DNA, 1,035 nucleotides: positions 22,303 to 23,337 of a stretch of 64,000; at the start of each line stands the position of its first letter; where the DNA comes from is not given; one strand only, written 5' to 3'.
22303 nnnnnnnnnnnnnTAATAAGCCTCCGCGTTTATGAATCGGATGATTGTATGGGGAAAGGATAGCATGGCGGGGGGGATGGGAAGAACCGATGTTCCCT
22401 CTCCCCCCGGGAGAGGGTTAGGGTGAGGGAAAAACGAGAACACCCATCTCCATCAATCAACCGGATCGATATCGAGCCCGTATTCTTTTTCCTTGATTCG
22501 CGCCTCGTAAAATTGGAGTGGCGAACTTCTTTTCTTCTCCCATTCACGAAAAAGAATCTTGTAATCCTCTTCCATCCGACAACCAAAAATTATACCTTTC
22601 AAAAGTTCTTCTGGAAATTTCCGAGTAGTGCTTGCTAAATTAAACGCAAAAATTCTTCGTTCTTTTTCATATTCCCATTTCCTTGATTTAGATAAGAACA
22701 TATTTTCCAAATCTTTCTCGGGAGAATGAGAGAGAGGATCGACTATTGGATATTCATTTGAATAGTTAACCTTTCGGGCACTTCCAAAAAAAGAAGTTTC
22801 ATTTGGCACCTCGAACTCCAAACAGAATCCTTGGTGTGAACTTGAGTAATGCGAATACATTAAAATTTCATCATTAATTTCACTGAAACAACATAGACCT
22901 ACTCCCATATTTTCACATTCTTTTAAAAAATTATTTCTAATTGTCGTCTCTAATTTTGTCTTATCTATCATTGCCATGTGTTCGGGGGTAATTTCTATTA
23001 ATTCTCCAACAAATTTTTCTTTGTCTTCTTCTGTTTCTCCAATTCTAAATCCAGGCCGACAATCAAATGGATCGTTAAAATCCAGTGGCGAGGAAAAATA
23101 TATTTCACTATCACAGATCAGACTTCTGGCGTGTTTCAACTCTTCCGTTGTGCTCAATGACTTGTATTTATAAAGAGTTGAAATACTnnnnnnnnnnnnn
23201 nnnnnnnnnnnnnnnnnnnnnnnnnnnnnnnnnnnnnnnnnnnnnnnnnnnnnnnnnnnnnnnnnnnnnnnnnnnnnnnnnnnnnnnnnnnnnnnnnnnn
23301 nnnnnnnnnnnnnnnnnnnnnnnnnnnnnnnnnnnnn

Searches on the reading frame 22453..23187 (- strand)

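Call 8: search_protein_families(library=pfam, proteins=[window:22453-23187:-], max_evalue=0.001)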
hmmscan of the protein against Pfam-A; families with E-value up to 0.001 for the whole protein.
window:22453-23187:- (244 aa): 1 family
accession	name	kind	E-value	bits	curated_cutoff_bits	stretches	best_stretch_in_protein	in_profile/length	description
PF11185.13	DUF2971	-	3.5e-05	25.5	22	1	110-179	1-89/89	Protein of unknown function (DUF2971)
